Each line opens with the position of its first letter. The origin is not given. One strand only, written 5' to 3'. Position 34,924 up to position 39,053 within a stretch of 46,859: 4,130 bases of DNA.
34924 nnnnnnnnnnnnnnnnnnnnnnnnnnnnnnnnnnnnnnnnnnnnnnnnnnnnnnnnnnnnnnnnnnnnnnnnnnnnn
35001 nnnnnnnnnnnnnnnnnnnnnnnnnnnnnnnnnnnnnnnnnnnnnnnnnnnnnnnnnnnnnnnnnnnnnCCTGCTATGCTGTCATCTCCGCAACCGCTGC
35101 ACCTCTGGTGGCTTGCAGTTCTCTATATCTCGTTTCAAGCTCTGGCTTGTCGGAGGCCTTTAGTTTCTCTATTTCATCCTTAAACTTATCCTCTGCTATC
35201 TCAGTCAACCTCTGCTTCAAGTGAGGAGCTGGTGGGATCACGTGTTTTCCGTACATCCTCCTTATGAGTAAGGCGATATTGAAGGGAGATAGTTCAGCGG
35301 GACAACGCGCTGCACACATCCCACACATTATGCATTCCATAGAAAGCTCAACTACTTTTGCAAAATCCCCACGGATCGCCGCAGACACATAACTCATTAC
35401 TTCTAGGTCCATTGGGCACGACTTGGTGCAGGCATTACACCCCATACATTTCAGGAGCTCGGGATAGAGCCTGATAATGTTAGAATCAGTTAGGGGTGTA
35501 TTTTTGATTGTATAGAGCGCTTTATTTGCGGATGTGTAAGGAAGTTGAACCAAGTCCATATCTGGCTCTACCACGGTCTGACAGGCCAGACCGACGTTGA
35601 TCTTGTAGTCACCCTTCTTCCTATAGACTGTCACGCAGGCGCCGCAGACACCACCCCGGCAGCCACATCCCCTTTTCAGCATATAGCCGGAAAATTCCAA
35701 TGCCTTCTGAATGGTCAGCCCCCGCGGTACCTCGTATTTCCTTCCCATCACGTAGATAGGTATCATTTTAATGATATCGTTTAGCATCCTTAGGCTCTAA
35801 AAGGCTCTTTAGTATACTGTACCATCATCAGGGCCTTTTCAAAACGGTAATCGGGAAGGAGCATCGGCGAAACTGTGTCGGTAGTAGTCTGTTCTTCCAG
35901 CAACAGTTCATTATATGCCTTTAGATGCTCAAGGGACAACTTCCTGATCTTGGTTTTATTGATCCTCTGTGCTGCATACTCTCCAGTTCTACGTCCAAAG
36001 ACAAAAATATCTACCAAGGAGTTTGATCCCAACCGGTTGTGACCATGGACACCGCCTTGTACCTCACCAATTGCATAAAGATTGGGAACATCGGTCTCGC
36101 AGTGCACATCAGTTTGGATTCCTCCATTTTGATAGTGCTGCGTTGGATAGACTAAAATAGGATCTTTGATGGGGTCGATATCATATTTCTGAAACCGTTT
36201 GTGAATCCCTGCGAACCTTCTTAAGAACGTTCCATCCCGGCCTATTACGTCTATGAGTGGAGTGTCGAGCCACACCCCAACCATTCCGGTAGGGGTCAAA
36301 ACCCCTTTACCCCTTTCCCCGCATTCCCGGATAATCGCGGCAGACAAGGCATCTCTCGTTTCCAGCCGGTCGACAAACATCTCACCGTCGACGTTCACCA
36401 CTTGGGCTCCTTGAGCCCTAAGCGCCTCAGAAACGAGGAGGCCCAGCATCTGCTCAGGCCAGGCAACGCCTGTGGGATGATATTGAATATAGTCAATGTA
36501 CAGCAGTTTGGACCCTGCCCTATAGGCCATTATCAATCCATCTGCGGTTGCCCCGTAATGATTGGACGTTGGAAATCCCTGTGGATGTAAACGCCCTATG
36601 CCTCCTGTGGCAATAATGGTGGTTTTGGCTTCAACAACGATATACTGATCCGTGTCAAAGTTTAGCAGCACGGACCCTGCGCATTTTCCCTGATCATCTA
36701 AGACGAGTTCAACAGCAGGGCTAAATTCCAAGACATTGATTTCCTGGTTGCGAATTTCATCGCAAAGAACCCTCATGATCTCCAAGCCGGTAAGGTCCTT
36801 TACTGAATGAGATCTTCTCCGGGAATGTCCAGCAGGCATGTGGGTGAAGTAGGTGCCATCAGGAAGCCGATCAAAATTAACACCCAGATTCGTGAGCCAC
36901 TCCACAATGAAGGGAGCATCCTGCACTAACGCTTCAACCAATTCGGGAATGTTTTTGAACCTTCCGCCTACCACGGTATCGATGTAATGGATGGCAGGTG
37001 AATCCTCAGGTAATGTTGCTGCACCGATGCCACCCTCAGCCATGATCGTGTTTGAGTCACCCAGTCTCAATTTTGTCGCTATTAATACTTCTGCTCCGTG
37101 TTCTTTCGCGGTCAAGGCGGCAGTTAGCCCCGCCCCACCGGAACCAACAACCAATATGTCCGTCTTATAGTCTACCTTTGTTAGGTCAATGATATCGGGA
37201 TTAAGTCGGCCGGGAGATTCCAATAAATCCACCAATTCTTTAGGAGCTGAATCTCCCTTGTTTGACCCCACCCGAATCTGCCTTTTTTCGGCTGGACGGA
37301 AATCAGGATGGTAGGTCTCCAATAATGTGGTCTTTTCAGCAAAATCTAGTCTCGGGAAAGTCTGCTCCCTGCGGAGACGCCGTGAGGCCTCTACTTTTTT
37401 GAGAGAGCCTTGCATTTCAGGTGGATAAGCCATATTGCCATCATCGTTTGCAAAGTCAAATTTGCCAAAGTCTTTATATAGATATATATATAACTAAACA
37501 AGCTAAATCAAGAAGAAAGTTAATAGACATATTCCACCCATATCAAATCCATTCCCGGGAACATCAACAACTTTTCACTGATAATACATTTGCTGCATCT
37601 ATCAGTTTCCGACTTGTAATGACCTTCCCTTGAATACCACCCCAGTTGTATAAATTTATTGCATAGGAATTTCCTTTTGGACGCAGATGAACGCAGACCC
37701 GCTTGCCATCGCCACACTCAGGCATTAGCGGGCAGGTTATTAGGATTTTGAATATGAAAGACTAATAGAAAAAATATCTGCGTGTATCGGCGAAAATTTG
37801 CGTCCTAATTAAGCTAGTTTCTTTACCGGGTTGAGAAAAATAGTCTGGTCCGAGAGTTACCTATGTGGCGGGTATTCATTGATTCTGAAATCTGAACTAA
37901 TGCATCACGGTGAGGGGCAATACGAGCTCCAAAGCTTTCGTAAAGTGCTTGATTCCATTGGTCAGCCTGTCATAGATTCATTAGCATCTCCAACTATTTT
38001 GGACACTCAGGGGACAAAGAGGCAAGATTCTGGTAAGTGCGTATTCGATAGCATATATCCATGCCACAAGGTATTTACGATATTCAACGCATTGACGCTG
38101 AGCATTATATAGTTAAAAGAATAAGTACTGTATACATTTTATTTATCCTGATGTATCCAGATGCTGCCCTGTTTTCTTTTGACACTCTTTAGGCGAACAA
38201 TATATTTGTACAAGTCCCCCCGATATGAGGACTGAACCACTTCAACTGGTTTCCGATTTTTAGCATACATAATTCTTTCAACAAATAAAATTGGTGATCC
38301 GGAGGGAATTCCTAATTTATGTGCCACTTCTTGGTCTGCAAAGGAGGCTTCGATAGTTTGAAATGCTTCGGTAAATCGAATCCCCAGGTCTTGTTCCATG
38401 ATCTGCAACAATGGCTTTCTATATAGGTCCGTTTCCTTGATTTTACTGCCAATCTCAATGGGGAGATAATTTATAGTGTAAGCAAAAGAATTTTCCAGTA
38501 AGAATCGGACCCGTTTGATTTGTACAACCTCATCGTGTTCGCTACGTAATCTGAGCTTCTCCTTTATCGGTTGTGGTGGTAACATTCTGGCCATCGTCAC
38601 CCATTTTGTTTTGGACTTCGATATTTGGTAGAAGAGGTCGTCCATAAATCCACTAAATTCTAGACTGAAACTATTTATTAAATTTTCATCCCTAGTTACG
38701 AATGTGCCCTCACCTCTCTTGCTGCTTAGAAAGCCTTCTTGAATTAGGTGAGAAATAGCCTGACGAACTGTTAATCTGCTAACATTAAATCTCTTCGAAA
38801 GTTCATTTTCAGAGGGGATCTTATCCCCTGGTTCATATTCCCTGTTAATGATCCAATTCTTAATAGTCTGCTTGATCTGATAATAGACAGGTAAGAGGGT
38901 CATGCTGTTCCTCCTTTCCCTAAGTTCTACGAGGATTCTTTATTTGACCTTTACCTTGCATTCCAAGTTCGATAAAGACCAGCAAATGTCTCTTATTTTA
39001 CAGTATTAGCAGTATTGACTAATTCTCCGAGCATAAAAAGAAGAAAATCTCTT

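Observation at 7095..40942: Seven MmgE/PrpD-family paralogues packed into one ~34 kb locus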

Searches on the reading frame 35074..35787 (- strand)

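Call 6: search_protein_families(library=pfam, proteins=[window:35074-35787:-])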
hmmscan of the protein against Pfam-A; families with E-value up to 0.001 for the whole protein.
window:35074-35787:- (237 aa): 11 families
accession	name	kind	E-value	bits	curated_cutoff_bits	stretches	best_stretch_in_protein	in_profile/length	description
PF13237.11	Fer4_10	-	7.3e-10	39.1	25.5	1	112-163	7-53/53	4Fe-4S dicluster domain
PF13187.11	Fer4_9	-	1.3e-09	38.4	27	1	113-165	1-50/52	4Fe-4S dicluster domain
PF12838.12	Fer4_7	-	1.6e-08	35.3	27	1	113-164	1-50/52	4Fe-4S dicluster domain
PF13534.11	Fer4_17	-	1.4e-06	29.2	22.2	0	147-167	41-61/61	4Fe-4S dicluster domain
PF13183.11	Fer4_8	-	2.7e-06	28.3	27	1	110-165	1-67/68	4Fe-4S dicluster domain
PF00111.32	Fer2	-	2.5e-05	24.6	21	1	15-73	7-76/77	2Fe-2S iron-sulfur cluster binding domain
PF00037.32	Fer4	-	3.3e-05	24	21.1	0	113-127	7-21/24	4Fe-4S binding domain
PF12800.12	Fer4_4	-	8.5e-05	23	24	0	113-127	3-17/17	4Fe-4S binding domain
PF14691.11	Fer4_20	-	0.00022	21.4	25.8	1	113-165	23-78/113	Dihydroprymidine dehydrogenase domain II, 4Fe-4S cluster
PF12797.12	Fer4_2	-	0.00053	20.2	24.5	1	110-125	6-21/22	4Fe-4S binding domain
PF13510.11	Fer2_4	-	0.00093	19.6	22.8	0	8-78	3-76/82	2Fe-2S iron-sulfur cluster binding domain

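Call 43: search_protein_families(library=ncbifam, proteins=[window:35074-35787:-], max_evalue=0.00001)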
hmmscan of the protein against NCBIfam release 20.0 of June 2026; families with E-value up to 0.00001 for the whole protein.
window:35074-35787:- (237 aa): 10 families
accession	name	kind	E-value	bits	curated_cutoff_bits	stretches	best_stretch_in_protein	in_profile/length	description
TIGR00314.1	cdhA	equivalog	5.8e-10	37.6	781.3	1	110-170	397-457/784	CO dehydrogenase/acetyl-CoA synthase complex subunit alpha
TIGR01945.1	rnfC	subfamily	3.7e-09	35.6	245.95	1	112-167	363-419/435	RnfABCDGE type electron transport complex subunit C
NF041837.1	rnfC_Methano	equivalog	3.3e-08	32.8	650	1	99-167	347-414/438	Rnf electron transport complex subunit RnfC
NF003454.1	PRK05035.1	equivalog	4.6e-08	32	345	1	106-166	361-422/556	electron transport complex subunit RsxC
NF042909.1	FMH_DH_FwdF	exception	3e-07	29.9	375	1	113-170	16-75/336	tungsten-dependent formylmethanofuran dehydrogenase subunit FwdF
NF007205.0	PRK09626.1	equivalog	3.2e-07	30.3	93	1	112-164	17-68/105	2-oxoglutarate-acceptor oxidoreductase subunit OorD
NF041779.1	hetero_SS_HdrC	equivalog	4e-07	29.7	350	1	111-185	30-109/198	ferredoxin:CoB-CoM heterodisulfide reductase subunit HdrC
TIGR01971.1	NuoI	subfamily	6.7e-07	28.9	113.05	1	108-165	38-96/121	NADH-quinone oxidoreductase, chain I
TIGR00403.1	ndhI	equivalog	2e-06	27.5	302.35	1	106-167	56-119/183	NAD(P)H-quinone oxidoreductase subunit I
NF004540.0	PRK05888.2-1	equivalog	8e-06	25.5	215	0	102-165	36-101/139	NADH-quinone oxidoreductase subunit NuoI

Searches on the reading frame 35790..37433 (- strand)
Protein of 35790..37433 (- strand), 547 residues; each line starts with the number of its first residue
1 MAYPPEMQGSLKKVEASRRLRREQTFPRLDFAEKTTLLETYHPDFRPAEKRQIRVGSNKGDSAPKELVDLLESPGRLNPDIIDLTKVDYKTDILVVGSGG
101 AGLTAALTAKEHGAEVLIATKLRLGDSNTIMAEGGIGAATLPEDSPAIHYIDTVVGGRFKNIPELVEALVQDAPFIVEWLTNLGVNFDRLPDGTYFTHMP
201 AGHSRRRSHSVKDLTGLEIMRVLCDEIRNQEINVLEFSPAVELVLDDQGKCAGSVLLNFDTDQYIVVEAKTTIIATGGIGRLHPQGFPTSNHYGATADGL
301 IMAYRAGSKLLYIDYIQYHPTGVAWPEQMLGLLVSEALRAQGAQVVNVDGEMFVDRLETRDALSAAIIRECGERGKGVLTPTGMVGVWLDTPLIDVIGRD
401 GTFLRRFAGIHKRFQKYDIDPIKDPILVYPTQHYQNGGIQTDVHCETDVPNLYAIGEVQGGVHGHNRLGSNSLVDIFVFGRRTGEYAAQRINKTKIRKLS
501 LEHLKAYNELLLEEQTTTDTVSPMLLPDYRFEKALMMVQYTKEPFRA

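Call 6: search_protein_families(library=pfam, proteins=[window:35790-37433:-])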
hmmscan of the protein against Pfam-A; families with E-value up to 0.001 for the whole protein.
window:35790-37433:- (547 aa): 5 families
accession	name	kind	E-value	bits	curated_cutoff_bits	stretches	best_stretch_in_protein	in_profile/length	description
PF00890.30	FAD_binding_2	-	1.4e-72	245.6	20.4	1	92-473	1-414/414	FAD binding domain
PF07992.20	Pyr_redox_2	-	1.1e-11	45.2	26.1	1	92-280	2-111/291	Pyridine nucleotide-disulphide oxidoreductase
PF03486.20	HI0933_like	-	1.4e-07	31.6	50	1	92-458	2-219/244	HI0933-like protein Rossmann domain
PF01266.30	DAO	-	9.5e-05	22.5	27.9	1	92-199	1-94/353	FAD dependent oxidoreductase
PF12831.13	FAD_oxidored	-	0.00068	19.5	27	0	92-120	1-29/416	FAD dependent oxidoreductase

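Call 27: search_protein_families(library=ncbifam, proteins=[window:35790-37433:-], max_evalue=0.00001)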
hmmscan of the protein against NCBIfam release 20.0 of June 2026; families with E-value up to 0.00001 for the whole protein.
window:35790-37433:- (547 aa): 45 families (the best 25 are shown)
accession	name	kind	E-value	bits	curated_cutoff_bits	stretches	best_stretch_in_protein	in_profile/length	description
NF004900.0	PRK06263.1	equivalog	5.4e-95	319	718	1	89-510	6-423/546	fumarate reductase (CoM/CoB) subunit TfrA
TIGR00551.1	nadB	equivalog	1.3e-89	301.2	452.75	1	90-495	2-393/489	L-aspartate oxidase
NF005867.0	PRK07804.1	equivalog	5.8e-88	295.5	639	1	89-500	17-426/548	L-aspartate oxidase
TIGR01812.1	sdhA_frdA_Gneg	subfamily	2.6e-84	283.7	567.3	1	92-504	1-417/568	succinate dehydrogenase or fumarate reductase, flavoprotein subunit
NF005866.0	PRK07803.1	equivalog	1.2e-83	281.4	819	2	89-354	7-284/631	fumarate reductase/succinate dehydrogenase flavoprotein subunit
NF005636.0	PRK07395.1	subfamily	9.7e-81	271.7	723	1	85-505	7-419/560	L-aspartate oxidase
NF004820.0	PRK06175.1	equivalog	3.4e-78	263.4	472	1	90-507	4-403/433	L-aspartate oxidase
NF005978.0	PRK08071.1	equivalog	4.3e-77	259.7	621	1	90-502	3-399/514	L-aspartate oxidase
NF005701.0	PRK07512.1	equivalog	8.6e-77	258.6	528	1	88-500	7-406/516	L-aspartate oxidase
NF004724.0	PRK06069.1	subfamily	5.3e-75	252.7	826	1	90-508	5-431/577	succinate dehydrogenase/fumarate reductase flavoprotein subunit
NF006567.0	PRK09077.1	equivalog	8.7e-73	245.3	629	1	87-496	5-414/537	L-aspartate oxidase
TIGR01816.1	sdhA_forward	equivalog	1.8e-69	234.4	727.35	1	90-506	2-431/584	succinate dehydrogenase flavoprotein subunit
NF006686.0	PRK09231.1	equivalog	9.3e-66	222.6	854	1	90-498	5-422/598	fumarate reductase (quinol) flavoprotein subunit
TIGR01176.1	fum_red_Fp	equivalog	2.4e-64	217.9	932.7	1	90-495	3-417/580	fumarate reductase (quinol) flavoprotein subunit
NF004613.0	PRK05945.1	equivalog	3.3e-63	214.2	824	1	90-503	3-425/575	succinate dehydrogenase/fumarate reductase flavoprotein subunit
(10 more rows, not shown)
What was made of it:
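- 35074..37433 (-): Succinate-dehydrogenase/fumarate-reductase/L-aspartate-oxidase-like flavoprotein (547 aa) plus a 2Fe-2S/4Fe-4S subunit. TfrA scores 319, NadB 301 and SdhA/FrdA 284 bits, all below cut-offs (call 27).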

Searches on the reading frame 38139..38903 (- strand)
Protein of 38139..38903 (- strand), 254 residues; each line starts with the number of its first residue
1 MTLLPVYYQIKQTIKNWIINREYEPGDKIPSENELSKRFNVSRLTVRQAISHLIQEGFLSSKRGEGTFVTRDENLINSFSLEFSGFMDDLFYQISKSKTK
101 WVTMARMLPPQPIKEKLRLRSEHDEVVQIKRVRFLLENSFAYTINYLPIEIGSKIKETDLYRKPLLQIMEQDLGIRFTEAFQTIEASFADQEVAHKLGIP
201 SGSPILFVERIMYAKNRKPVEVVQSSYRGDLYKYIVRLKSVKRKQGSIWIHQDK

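Call 6: search_protein_families(library=pfam, proteins=[window:38139-38903:-])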
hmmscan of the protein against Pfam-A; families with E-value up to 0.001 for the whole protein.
window:38139-38903:- (254 aa): 5 families
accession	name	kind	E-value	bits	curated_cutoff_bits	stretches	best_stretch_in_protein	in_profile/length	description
PF07702.18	UTRA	-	2.4e-31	108.9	23.8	1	96-233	5-141/141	UTRA domain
PF00392.27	GntR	-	2e-21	75.8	27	1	7-69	2-64/64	Bacterial regulatory proteins, gntR family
PF08279.18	HTH_11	-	0.00035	20.8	25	1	33-66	19-53/55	HTH domain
PF21984.2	DnaD_N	-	0.00038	21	27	1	20-81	26-83/101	DnaD N-terminal domain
PF02082.26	Rrf2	-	0.00044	20.8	30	1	27-66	21-62/132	Iron-dependent Transcriptional regulator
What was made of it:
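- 38139..38903 (-): GntR/UTRA (HutC-type) transcription regulator, divergent from P7. Pfam GntR and UTRA (call 6).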

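Call 43: search_protein_families(library=ncbifam, proteins=[window:38139-38903:-], max_evalue=0.00001)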
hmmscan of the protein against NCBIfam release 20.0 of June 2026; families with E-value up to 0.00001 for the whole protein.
window:38139-38903:- (254 aa): 24 families
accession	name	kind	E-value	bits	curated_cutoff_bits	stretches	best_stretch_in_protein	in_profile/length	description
NF041547.1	GntR_LSA1692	equivalog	4.5e-40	137.7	275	1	6-234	2-226/233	GntR family transcriptional regulator, LSA1692 subfamily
NF008491.0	PRK11402.1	subfamily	4.5e-33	114.8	269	1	5-227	11-229/243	GntR family transcriptional regulator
NF052441.1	TransRegRv0792c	equivalog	2e-31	109.2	400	1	5-241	16-249/260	Rv0792c family HTH-type transcriptional regulator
TIGR02018.2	his_ut_repres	equivalog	1.9e-30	106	220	1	7-235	1-223/226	histidine utilization transcriptional repressor HutC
TIGR02325.1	C_P_lyase_phnF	equivalog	1.5e-28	99.9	156.8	1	6-236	9-236/238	phosphonate metabolism transcriptional regulator PhnF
TIGR03337.1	phnR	equivalog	9.8e-26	90.8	296.75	1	6-223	2-215/231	phosphonate utilization transcriptional regulator PhnR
TIGR02404.1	trehalos_R_Bsub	equivalog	2.7e-25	89.4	211.95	1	7-235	2-228/233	trehalose operon repressor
NF007292.0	PRK09764.1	equivalog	2e-23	82.9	281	1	1-236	1-232/240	GntR family transcriptional regulator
NF052282.1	PLP_TF_PdxR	equivalog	7.5e-18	64.8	320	1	5-77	1-73/448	MocR-like pyridoxine biosynthesis transcription factor PdxR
NF047563.1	modulin_PmtR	equivalog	1.1e-14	54.6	200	1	5-76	12-83/125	PSM export ABC transporter transcriptional regulator PmtR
NF007741.0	PRK10421.1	equivalog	2.7e-14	53.2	311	1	9-72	11-74/262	transcriptional regulator LldR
NF011575.0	PRK14999.1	equivalog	2.5e-13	49.9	424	1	5-73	12-80/241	histidine utilization repressor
NF007001.0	PRK09464.1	equivalog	3.5e-13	49.8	330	1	10-81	15-84/254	pyruvate dehydrogenase complex transcriptional repressor PdhR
NF007486.0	PRK10079.1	equivalog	6.8e-13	48.9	363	1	8-233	14-236/241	phosphonate metabolism transcriptional regulator PhnF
NF052285.1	GABA_TF_GabR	exception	3.4e-11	42.6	600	1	7-107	1-100/456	MocR-like transcriptional regulator GabR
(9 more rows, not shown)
